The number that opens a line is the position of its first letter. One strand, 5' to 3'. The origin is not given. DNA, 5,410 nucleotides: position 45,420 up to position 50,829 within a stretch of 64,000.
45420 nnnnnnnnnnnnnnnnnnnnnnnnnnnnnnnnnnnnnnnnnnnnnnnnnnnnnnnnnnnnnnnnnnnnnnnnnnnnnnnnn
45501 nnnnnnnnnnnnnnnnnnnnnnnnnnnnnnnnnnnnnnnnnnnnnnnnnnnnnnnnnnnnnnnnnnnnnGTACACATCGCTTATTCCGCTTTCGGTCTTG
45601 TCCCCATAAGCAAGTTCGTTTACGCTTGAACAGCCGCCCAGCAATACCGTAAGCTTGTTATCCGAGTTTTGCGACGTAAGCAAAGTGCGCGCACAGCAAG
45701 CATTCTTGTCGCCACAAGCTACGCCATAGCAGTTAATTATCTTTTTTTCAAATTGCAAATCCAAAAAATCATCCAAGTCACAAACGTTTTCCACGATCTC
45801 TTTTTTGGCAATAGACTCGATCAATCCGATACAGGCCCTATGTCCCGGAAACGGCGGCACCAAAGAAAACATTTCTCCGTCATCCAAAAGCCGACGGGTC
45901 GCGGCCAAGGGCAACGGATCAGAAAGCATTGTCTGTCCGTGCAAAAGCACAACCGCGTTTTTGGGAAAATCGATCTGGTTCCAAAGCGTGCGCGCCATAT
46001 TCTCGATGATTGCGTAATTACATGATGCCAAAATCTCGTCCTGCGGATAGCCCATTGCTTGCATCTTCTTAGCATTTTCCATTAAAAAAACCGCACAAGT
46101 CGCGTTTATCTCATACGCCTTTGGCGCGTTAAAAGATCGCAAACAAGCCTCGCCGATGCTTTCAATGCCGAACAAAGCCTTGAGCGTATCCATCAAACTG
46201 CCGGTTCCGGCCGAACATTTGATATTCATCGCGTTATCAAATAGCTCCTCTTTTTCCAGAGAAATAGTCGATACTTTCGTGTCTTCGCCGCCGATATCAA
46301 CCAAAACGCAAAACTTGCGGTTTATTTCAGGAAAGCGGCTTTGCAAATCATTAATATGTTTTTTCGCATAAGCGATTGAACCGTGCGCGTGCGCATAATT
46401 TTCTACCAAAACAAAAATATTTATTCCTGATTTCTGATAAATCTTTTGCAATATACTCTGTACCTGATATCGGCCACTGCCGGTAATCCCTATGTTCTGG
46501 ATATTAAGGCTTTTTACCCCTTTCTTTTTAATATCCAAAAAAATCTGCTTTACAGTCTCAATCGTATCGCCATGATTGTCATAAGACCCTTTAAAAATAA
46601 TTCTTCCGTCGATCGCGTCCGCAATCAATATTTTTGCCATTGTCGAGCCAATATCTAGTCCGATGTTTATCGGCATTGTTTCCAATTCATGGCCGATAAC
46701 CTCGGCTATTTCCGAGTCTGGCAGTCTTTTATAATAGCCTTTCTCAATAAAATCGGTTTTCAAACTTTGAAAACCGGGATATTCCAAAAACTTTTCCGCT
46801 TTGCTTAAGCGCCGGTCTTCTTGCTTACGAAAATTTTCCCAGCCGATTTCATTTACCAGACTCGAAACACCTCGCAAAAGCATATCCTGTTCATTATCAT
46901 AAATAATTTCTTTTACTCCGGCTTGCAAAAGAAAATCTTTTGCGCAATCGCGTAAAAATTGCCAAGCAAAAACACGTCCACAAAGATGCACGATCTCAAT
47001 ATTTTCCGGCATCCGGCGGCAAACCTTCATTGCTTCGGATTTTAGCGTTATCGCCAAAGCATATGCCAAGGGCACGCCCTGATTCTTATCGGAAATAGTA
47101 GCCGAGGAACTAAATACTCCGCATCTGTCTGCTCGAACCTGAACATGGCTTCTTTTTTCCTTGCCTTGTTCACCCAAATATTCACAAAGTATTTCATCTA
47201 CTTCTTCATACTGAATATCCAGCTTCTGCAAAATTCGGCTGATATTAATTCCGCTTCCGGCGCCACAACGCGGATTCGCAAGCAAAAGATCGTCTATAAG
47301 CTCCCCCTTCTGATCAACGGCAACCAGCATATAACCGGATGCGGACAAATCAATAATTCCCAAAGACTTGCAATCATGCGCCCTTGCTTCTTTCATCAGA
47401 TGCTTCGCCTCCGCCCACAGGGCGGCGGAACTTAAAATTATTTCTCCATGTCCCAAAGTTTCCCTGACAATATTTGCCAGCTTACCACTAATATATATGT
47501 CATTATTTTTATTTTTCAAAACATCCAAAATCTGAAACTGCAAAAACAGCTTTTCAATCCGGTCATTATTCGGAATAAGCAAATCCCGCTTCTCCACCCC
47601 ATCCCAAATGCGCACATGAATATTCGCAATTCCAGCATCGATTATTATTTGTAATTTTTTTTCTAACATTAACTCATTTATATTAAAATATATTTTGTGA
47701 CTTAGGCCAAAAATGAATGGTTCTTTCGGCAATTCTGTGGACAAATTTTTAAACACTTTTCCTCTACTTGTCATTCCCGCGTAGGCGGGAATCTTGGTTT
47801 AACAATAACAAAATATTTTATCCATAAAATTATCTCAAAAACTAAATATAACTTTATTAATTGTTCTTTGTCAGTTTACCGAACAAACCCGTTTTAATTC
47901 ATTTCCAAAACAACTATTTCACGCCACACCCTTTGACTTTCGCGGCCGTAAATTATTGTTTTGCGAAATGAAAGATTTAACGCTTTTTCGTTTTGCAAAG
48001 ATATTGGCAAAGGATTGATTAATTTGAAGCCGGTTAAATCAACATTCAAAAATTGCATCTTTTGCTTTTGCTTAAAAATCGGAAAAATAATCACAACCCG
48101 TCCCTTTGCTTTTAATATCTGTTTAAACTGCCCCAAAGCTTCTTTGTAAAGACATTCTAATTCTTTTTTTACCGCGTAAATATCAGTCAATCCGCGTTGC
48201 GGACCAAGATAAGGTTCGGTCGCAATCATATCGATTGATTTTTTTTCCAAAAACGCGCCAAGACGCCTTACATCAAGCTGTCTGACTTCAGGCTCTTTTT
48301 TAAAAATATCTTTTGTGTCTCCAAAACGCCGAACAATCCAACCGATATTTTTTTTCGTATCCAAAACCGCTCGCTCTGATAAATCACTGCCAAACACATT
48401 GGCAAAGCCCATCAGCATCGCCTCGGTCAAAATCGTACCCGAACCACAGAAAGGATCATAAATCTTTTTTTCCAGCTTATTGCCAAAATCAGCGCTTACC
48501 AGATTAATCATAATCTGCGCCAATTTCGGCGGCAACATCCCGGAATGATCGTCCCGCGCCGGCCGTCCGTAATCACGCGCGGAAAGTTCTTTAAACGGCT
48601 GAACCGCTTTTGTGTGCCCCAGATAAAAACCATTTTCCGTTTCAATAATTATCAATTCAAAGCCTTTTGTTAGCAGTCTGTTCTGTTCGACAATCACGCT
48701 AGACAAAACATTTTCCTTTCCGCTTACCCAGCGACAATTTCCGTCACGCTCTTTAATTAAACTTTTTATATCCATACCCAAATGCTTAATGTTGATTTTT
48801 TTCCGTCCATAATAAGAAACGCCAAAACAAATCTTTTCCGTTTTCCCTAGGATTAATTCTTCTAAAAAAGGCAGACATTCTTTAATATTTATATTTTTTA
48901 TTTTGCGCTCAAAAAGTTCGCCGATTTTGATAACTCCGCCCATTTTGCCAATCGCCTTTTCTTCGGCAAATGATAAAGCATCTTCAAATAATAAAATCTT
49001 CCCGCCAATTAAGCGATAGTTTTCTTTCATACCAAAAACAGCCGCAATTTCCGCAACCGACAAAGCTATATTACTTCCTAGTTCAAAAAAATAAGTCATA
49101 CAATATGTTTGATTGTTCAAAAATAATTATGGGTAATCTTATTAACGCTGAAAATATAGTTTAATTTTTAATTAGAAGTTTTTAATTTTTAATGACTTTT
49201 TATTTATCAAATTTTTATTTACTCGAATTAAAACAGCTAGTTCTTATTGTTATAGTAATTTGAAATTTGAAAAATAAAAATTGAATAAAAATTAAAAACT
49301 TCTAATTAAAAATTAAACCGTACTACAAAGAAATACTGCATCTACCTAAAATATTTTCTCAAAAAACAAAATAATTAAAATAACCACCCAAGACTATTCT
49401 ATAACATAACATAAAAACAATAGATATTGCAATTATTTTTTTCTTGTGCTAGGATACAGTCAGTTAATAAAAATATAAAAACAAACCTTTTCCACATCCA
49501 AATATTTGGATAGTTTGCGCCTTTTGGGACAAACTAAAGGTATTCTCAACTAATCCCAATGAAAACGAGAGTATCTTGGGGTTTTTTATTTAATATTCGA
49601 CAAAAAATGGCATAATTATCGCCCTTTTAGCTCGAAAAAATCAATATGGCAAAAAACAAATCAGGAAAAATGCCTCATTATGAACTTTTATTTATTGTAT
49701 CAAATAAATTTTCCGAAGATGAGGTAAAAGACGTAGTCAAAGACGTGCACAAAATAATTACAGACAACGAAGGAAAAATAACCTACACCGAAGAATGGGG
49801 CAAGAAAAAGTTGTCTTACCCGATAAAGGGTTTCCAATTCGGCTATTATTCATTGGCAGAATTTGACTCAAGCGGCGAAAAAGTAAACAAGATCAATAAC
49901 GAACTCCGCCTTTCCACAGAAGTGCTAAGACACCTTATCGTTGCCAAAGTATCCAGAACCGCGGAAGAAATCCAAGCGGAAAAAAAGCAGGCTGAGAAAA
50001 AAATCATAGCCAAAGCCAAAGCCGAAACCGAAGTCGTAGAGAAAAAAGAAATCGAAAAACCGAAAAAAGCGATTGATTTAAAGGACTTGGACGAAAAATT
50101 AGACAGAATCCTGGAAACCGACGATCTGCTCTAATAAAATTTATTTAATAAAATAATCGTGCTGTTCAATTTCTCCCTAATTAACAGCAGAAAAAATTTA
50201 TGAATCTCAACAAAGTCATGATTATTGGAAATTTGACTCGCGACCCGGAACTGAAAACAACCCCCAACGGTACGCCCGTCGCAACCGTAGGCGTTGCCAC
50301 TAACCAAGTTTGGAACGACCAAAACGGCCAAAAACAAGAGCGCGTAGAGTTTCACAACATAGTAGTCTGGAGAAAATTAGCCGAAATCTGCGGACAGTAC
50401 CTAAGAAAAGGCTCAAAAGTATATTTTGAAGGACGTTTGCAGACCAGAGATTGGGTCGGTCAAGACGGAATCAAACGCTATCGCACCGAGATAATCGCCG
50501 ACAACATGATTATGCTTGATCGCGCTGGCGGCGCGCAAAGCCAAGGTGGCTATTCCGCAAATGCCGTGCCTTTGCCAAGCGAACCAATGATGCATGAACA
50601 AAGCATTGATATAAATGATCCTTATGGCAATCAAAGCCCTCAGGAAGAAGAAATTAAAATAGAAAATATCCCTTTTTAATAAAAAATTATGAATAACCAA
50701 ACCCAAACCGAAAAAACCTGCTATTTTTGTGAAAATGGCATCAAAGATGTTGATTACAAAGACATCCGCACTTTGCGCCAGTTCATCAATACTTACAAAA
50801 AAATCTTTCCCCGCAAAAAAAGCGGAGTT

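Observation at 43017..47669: About 1550-aa single-polypeptide fusion of two HgdC-type activase ATPase domains with a dehydratase-like region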

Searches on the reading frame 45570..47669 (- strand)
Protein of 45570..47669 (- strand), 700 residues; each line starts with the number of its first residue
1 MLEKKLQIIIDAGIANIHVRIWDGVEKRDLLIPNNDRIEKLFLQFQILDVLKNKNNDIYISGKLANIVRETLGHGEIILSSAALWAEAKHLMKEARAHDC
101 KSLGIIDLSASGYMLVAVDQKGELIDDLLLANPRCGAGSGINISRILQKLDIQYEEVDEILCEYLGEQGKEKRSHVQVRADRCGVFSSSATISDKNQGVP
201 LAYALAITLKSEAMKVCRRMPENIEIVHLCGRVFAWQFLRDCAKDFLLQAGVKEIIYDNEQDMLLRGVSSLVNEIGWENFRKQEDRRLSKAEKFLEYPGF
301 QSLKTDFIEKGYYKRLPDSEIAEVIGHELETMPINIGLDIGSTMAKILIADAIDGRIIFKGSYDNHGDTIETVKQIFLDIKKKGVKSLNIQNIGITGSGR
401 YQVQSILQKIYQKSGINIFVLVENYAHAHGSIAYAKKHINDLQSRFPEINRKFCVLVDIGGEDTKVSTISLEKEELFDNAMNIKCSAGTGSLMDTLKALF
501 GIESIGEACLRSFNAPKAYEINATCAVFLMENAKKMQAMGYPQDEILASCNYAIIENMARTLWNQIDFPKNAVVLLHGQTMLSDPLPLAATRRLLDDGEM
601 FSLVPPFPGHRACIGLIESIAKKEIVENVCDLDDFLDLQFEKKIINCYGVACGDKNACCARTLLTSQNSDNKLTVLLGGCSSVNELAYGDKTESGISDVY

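Call 38: predict_structure(alignment_id=A1)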
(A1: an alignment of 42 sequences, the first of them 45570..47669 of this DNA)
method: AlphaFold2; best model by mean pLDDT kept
length: 700 residues; sequences in the alignment: 42
mean_pLDDT: 83.9   pTM: 0.84
mean pLDDT of the five models: 83.9, 83.5, 82.9, 80.9, 80.4
residues with pLDDT >= 90: 329; 70-90: 268; 50-70: 87; < 50: 16
segments of 3 or more residues with pLDDT < 50: 691-700
pLDDT, mean of each block of 10 residues (from residue 1): 74 92 87 93 95 92 92 92 94 82 91 89 87 61 76 88 95 82 51 59 83 86 93 92 95 94 93 84 65 84 96 93 83 93 86 92 79 90 90 89 85 82 90 95 93 90 82 86 58 69 82 94 77 89 93 86 85 90 90 90 94 94 82 88 74 64 75 72 60 36
secondary structure, 60 per line:
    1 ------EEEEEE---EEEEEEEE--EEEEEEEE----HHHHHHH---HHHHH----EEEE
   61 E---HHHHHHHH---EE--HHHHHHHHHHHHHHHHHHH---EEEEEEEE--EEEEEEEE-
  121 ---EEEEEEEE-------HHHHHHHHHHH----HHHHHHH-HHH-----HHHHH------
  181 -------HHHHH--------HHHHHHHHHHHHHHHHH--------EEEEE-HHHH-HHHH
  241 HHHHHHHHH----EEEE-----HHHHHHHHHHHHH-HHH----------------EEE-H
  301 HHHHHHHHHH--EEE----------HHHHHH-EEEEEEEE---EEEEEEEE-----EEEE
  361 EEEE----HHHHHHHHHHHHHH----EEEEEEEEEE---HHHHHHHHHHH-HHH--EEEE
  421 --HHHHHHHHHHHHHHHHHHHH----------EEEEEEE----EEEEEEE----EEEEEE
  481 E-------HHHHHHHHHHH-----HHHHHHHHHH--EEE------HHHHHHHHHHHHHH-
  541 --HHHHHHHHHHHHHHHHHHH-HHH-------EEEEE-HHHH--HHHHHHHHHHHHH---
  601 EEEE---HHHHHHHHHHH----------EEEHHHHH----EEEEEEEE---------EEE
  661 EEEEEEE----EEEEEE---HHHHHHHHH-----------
elements in order (helices of 4 or more, strands of 3 or more residues): E7-12 E16-23 E26-33 H38-44 H48-52 E57-61 H65-72 H80-98 E102-109 E112-119 E124-131 H139-149 H154-160 H170-174 H188-192 H201-217 E226-230 H232-235 H237-249 E254-257 H263-275 E296-298 H300-310 E313-315 H326-331 E333-340 E344-351 E357-364 H369-382 E387-396 H400-410 E417-420 H423-442 E453-459 E464-470 E475-481 H489-499 H505-514 E517-519 H526-539 H543-561 E573-577 H579-582 H585-597 E601-604 H608-618 E629-631 H632-636 E641-648 E658-667 E672-677 H681-689

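Call 41: fold_search(model_id=the predicted structure, library=pdb)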
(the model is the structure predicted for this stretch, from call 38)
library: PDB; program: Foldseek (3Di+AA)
matches with E <= 10: 1440; with E <= 0.001: 526
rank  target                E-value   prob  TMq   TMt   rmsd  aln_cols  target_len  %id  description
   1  9gai_D                1.7e-13  1.00  0.33  0.83   4.1       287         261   21  3-methylbenzoyl-CoA reductase from Thauera chlorobenzoica (MbdONPQ) (released 2026-02-18)
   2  4ehu_B                2.1e-13  1.00  0.32  0.82   4.5       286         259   22  Activator of the 2-Hydroxyisocaproyl-CoA Dehydratase from Clostridium difficile with bound ADPNP (released 2012-08-08)
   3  4eht_B                2.2e-13  1.00  0.32  0.82   4.4       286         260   22  Activator of the 2-Hydroxyisocaproyl-CoA dehydratase from Clostridium difficile with bound ADP (released 2012-08-08)
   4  4eht_A                3.4e-13  1.00  0.32  0.79   4.4       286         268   22  Activator of the 2-Hydroxyisocaproyl-CoA dehydratase from Clostridium difficile with bound ADP (released 2012-08-08)
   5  9gai_C                1.2e-12  1.00  0.31  0.78   4.7       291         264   21  3-methylbenzoyl-CoA reductase from Thauera chlorobenzoica (MbdONPQ) (released 2026-02-18)
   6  9gba_D                1.8e-12  1.00  0.32  0.82   4.2       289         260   21  3-methylbenzoyl-CoA reductase from Thauera chlorobenzoica (MbdONPQ) + AMPPNP (released 2026-02-18)
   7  1hux_A                2.6e-12  1.00  0.31  0.77   4.8       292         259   20  CRYSTAL STRUCTURE OF THE ACIDAMINOCOCCUS FERMENTANS (R)-2-HYDROXYGLUTARYL-COA DEHYDRATASE COMPONENT A (released 2001-03-21)
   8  9gai_O                2.7e-12  1.00  0.31  0.78   4.6       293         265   20  3-methylbenzoyl-CoA reductase from Thauera chlorobenzoica (MbdONPQ) (released 2026-02-18)
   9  5hex_B                1.1e-11  1.00  0.20  0.17  26.8       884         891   10  Crystal Structure of Human Hexokinase 2 with cmpd 30, a 2-amino-6-benzenesulfonamide glucosamine (released 2016-03-30)
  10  5hfu_A                1.7e-11  1.00  0.21  0.17  26.5       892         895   11  Crystal Structure of Human Hexokinase 2 with cmpd 27, a 2-amido-6-benzenesulfonamide glucosamine (released 2016-03-30)
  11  5hex_A                4.2e-11  1.00  0.20  0.17  26.5       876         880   10  Crystal Structure of Human Hexokinase 2 with cmpd 30, a 2-amino-6-benzenesulfonamide glucosamine (released 2016-03-30)
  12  1bg3_B                1.0e-10  1.00  0.19  0.16  27.9       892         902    9  RAT BRAIN HEXOKINASE TYPE I COMPLEX WITH GLUCOSE AND INHIBITOR GLUCOSE-6-PHOSPHATE (released 1999-06-08)
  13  2nzt_A                1.3e-10  1.00  0.22  0.18  28.3       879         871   10  Crystal structure of human hexokinase II (released 2006-12-05)
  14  1hkc                  6.5e-10  1.00  0.21  0.17  29.1       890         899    9  RECOMBINANT HUMAN HEXOKINASE TYPE I COMPLEXED WITH GLUCOSE AND PHOSPHATE (released 1998-11-11)
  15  1qha_A                2.6e-09  1.00  0.21  0.17  28.3       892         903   10  HUMAN HEXOKINASE TYPE I COMPLEXED WITH ATP ANALOGUE AMP-PNP (released 1999-11-10)
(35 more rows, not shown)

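Call 43: search_solved_structures(query=A1, max_evalue=0.01, show_alignments=2)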
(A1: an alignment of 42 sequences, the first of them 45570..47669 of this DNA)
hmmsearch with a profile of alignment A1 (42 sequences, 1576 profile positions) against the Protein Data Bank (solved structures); distinct sequences matched with E-value up to 0.01: 6.
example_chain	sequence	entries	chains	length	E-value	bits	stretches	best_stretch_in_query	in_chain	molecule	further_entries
4eht_A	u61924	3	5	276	1.7e-11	45.6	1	437-585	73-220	Activator of 2-hydroxyisocaproyl-CoA dehydratase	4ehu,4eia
1hux_A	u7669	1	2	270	6.9e-11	43.6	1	398-552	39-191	ACTIVATOR OF (R)-2-HYDROXYGLUTARYL-COA DEHYDRATASE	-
9gai_D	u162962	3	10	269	3.8e-10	41.1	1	457-549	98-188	3-methylbenzoyl-CoA reductase alpha subunit MbdQ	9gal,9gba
7yyl_E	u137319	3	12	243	0.0015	19.2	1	449-550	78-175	Putative CoA-substrate-specific enzyme activase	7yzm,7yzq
2iwt_A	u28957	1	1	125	0.0035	18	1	980-1036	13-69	THIOREDOXIN H ISOFORM 2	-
2vlt_A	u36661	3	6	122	0.0074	16.9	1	981-1036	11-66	THIOREDOXIN H ISOFORM 2.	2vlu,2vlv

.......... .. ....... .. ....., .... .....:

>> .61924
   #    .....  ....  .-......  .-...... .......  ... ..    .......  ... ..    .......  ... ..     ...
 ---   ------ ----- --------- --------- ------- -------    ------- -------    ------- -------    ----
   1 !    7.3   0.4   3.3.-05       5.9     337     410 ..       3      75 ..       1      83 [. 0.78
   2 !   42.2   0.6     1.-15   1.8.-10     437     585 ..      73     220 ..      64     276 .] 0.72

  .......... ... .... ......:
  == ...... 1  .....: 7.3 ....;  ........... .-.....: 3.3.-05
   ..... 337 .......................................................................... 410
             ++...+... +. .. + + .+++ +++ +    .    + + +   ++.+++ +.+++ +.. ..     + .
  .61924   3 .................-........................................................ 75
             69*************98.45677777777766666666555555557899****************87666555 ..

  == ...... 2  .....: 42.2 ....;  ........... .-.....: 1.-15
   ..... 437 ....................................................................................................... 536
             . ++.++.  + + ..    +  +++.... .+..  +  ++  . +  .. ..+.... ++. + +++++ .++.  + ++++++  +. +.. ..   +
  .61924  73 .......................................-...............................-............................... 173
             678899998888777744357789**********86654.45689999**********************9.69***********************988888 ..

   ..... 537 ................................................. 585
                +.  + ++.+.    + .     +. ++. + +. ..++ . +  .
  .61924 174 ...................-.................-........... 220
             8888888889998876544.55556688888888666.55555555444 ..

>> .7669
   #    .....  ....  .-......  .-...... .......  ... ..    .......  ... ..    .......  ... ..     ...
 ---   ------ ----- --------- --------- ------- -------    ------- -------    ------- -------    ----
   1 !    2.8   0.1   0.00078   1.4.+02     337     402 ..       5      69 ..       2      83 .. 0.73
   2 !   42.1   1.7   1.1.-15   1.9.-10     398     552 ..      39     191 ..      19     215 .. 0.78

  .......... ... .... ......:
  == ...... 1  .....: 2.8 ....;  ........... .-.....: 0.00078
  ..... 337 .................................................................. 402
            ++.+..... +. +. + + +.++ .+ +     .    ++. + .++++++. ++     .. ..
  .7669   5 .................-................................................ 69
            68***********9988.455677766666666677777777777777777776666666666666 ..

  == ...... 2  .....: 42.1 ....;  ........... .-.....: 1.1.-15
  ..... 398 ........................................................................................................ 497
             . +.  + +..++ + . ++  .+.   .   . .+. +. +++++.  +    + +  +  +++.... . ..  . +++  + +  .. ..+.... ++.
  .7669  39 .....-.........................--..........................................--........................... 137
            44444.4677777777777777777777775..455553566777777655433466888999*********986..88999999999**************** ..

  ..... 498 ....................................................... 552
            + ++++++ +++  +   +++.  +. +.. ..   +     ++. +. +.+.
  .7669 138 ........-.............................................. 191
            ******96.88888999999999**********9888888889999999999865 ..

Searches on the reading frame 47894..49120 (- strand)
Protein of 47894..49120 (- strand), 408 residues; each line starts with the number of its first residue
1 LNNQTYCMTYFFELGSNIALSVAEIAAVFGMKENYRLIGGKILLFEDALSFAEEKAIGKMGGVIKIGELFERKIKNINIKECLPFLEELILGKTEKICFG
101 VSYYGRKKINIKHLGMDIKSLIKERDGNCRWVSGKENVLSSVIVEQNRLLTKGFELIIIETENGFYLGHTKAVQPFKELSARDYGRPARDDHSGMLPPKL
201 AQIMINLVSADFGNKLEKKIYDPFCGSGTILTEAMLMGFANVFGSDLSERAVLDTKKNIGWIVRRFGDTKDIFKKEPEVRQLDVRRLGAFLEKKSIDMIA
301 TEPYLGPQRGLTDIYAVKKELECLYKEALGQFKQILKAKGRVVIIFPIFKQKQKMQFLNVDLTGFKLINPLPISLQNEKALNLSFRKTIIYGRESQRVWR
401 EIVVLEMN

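Call 9: search_protein_families(library=pfam, proteins=[window:47894-49120:-], max_evalue=0.001)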
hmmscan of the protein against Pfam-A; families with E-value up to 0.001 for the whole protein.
window:47894-49120:- (408 aa): 3 families
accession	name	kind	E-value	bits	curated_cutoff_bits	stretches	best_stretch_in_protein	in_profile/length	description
PF01170.24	UPF0020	-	3.3e-13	50.2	22.3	1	190-347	6-167/197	RMKL-like, methyltransferase domain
PF01555.25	N6_N4_Mtase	-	2.2e-06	28.2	26.7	1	175-252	145-216/221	DNA methylase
PF13847.12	Methyltransf_31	-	5.4e-05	23.4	27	1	217-345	4-110/145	Methyltransferase domain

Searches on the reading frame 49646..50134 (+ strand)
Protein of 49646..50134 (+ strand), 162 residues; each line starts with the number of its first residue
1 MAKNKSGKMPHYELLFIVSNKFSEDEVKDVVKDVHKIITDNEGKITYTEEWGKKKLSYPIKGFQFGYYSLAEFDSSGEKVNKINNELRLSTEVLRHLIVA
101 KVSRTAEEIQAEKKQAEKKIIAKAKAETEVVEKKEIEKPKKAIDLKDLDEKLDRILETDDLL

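Call 9: search_protein_families(library=pfam, proteins=[window:49646-50134:+], max_evalue=0.001)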
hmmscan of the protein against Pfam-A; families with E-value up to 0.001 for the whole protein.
window:49646-50134:+ (162 aa): 1 family
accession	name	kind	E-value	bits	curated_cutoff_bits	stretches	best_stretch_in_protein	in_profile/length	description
PF01250.22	Ribosomal_S6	-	1.1e-27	96.5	27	1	11-99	1-89/90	Ribosomal protein S6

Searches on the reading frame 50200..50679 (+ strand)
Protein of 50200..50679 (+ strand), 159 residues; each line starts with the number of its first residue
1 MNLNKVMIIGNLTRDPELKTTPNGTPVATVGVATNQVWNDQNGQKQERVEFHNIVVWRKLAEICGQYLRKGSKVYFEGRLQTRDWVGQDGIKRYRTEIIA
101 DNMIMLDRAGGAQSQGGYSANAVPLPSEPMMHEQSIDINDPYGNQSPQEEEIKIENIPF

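Call 9: search_protein_families(library=pfam, proteins=[window:50200-50679:+], max_evalue=0.001)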
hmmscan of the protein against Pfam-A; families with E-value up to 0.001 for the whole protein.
window:50200-50679:+ (159 aa): 1 family
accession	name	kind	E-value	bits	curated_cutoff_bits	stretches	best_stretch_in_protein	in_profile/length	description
PF00436.31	SSB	-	6.4e-40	135.9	26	1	3-106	1-104/104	Single-strand binding protein family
